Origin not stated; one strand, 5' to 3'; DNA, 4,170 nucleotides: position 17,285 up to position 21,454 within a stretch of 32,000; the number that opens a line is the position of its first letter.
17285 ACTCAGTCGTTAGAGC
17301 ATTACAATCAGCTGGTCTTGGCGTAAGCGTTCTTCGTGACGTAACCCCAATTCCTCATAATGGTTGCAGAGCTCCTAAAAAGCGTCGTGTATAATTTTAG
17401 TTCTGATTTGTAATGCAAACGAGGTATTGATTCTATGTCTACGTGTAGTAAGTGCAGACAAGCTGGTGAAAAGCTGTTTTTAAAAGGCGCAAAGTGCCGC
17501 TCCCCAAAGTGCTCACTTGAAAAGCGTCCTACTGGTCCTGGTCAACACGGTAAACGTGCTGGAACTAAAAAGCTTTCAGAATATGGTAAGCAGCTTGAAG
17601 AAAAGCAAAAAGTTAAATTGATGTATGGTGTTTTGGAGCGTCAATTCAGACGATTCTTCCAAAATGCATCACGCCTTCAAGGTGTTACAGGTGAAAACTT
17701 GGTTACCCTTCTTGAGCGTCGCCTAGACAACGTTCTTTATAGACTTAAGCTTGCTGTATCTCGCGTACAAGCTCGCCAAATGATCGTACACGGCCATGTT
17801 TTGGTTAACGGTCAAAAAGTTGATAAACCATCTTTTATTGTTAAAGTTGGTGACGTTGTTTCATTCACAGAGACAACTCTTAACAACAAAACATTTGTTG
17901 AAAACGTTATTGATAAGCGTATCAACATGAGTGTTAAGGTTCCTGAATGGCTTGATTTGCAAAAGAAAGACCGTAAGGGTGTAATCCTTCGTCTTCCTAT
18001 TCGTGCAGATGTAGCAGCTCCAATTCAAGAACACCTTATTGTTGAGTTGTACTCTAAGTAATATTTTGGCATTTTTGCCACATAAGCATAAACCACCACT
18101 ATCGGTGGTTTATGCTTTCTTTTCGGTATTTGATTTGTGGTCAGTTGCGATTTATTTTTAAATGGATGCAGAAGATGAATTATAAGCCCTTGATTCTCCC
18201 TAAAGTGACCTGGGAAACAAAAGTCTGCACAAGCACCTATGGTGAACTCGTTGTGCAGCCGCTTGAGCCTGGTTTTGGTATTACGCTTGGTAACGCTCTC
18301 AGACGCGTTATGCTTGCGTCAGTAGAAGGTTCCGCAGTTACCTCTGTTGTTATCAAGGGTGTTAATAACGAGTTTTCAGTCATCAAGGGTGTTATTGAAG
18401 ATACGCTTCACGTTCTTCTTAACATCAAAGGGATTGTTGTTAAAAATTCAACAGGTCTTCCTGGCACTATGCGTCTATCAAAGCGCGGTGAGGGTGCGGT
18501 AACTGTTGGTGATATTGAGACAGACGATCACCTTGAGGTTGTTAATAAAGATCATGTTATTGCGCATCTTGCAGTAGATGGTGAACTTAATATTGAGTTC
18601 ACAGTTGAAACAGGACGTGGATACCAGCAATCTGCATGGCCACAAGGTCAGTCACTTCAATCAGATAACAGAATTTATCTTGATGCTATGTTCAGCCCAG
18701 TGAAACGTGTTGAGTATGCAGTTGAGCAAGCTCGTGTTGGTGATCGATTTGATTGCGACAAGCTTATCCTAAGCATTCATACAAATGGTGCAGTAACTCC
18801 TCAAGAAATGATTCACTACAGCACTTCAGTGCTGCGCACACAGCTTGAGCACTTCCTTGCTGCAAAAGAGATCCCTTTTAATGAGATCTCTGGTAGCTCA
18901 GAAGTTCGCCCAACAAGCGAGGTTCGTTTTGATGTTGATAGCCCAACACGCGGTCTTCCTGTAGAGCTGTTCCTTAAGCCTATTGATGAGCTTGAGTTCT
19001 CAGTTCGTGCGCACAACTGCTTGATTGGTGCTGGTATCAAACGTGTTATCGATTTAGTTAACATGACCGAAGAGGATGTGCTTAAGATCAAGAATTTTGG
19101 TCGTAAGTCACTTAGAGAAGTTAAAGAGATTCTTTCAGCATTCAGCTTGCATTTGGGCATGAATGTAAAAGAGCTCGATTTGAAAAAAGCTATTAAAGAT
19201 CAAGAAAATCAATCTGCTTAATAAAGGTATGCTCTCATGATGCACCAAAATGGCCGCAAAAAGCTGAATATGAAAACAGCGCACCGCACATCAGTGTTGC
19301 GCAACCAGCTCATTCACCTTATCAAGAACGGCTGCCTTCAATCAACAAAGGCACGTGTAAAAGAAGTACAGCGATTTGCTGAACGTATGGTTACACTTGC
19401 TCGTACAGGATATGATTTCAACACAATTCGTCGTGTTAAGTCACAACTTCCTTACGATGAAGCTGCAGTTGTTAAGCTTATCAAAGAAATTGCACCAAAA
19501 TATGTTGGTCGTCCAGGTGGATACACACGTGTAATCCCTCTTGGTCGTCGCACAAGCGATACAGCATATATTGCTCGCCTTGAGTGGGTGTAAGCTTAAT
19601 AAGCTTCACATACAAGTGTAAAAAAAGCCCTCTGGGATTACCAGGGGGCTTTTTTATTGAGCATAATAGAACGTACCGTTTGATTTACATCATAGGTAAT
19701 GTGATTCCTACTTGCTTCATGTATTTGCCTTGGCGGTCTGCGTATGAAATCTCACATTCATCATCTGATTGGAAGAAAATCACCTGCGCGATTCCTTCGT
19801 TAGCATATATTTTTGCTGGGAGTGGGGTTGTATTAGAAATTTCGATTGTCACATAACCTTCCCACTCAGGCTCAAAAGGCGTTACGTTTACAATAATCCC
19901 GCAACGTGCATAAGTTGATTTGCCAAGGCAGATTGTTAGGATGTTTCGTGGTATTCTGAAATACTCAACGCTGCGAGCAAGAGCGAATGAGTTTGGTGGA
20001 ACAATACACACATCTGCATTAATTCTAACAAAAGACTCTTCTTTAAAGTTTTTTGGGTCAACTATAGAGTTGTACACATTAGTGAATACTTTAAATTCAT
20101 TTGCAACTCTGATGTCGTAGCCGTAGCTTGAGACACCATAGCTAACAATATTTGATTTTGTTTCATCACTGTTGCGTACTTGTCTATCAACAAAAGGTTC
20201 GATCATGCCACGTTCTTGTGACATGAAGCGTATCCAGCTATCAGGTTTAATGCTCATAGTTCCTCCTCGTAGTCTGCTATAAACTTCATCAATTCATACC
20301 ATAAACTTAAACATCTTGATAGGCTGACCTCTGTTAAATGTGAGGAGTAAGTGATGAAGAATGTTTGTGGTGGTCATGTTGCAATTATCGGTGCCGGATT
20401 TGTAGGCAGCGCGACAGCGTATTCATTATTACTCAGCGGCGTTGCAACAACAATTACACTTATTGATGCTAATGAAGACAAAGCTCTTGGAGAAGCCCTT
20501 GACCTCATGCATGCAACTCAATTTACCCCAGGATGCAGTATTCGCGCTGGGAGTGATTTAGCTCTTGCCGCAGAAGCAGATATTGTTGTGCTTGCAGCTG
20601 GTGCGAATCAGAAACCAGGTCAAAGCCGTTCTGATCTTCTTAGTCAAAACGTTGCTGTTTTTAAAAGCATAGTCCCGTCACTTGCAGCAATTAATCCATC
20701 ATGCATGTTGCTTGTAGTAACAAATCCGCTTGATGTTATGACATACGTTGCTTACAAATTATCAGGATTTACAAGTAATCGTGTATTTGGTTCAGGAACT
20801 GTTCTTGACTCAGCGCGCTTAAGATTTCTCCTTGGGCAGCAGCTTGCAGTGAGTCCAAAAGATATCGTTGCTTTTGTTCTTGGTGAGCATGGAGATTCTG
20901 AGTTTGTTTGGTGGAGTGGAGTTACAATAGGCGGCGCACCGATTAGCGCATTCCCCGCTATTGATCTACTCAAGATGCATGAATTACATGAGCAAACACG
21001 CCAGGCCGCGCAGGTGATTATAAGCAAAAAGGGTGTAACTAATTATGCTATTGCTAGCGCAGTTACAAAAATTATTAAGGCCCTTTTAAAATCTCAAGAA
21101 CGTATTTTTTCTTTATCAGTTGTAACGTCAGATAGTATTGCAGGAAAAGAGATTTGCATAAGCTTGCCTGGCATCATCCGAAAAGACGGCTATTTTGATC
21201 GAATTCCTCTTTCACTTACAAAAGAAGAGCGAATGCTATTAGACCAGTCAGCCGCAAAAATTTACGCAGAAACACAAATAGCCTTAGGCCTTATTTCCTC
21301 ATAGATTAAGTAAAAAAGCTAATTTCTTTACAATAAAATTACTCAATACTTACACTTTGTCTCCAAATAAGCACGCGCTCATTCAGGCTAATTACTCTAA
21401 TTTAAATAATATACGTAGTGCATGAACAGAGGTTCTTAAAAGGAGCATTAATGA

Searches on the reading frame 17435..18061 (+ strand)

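Call 10: search_protein_families(library=pfam, proteins=[window:17435-18061:+], max_evalue=0.001)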
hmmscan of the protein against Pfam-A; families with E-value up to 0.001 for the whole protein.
window:17435-18061:+ (208 aa): 3 families
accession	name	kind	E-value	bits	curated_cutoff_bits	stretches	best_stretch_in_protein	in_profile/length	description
PF00163.24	Ribosomal_S4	-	3.6e-28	98.5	23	1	3-94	6-95/95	Ribosomal protein S4/S9 N-terminal domain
PF01479.30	S4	-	1.1e-22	79.9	22.8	1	95-142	1-48/48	S4 domain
PF22421.1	SYY_C-terminal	-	3e-05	24.3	27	1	95-138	19-62/83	Tyrosine--tRNA ligase SYY-like C-terminal domain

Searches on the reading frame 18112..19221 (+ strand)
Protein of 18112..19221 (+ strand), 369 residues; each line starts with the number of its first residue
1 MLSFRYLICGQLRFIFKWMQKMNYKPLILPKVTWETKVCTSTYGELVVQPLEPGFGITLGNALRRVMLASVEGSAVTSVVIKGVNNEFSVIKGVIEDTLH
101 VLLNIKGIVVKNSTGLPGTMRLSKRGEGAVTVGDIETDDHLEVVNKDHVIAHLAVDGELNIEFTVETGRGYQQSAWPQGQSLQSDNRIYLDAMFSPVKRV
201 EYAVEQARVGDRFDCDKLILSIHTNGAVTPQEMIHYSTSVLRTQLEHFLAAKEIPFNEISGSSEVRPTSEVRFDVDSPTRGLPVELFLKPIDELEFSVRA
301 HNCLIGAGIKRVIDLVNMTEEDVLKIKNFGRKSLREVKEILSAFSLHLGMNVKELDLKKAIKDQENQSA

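Call 10: search_protein_families(library=pfam, proteins=[window:18112-19221:+], max_evalue=0.001)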
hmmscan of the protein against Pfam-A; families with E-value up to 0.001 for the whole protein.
window:18112-19221:+ (369 aa): 3 families
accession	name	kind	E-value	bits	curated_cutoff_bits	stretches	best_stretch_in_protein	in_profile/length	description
PF01000.31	RNA_pol_A_bac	-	4.2e-27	95.2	33.9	1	79-195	1-119/119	RNA polymerase Rpb3/RpoA insert domain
PF03118.21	RNA_pol_A_CTD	-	2.1e-22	79.1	23.8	1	287-342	11-66/67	Bacterial RNA polymerase, alpha chain C terminal domain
PF01193.29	RNA_pol_L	-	4e-19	68.5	24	1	50-245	2-74/74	RNA polymerase Rpb3/Rpb11 dimerisation domain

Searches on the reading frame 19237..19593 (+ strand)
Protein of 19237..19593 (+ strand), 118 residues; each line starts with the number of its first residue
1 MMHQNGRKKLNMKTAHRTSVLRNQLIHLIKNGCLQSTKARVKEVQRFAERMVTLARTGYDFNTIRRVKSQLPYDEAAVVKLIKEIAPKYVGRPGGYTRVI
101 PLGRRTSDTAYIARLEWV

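Call 10: search_protein_families(library=pfam, proteins=[window:19237-19593:+], max_evalue=0.001)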
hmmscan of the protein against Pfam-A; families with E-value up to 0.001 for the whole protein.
window:19237-19593:+ (118 aa): 1 family
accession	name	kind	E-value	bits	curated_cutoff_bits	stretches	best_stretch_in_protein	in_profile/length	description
PF01196.24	Ribosomal_L17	-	1.4e-23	84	27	1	21-118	2-97/97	Ribosomal protein L17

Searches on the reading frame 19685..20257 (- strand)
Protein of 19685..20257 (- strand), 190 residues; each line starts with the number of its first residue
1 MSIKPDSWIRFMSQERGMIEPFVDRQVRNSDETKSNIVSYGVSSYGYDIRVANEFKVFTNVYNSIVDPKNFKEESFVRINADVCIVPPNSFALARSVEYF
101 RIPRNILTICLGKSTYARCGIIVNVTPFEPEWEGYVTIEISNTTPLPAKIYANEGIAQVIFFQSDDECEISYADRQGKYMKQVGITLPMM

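Call 10: search_protein_families(library=pfam, proteins=[window:19685-20257:-], max_evalue=0.001)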
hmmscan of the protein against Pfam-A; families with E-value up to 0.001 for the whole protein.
window:19685-20257:- (190 aa): 2 families
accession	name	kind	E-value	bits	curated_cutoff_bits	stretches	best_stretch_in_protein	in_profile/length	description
PF22769.1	DCD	-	9.5e-34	117.1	27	1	5-163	3-152/153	dCTP deaminase-like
PF00692.24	dUTPase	-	3.9e-05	23.9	22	1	84-166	24-106/129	dUTPase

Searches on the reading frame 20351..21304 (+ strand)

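Call 10: search_protein_families(library=pfam, proteins=[window:20351-21304:+], max_evalue=0.001)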
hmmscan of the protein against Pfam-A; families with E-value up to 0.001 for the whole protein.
window:20351-21304:+ (317 aa): 5 families
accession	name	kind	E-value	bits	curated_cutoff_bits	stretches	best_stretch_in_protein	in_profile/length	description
PF00056.29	Ldh_1_N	-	1.7e-40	138.8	27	1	10-147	3-141/141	lactate/malate dehydrogenase, NAD binding domain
PF02866.23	Ldh_1_C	-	1.1e-26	94.4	22.6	1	150-306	1-165/174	lactate/malate dehydrogenase, alpha/beta C-terminal domain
PF01266.30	DAO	-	7e-06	26.2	27.9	1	9-45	1-35/353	FAD dependent oxidoreductase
PF03807.23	F420_oxidored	-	9e-05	23.4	21.6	1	10-83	2-67/94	NADP oxidoreductase coenzyme F420-dependent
PF03435.24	Sacchrp_dh_NADP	-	0.00029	21.6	25.1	1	10-50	1-41/129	Saccharopine dehydrogenase NADP binding domain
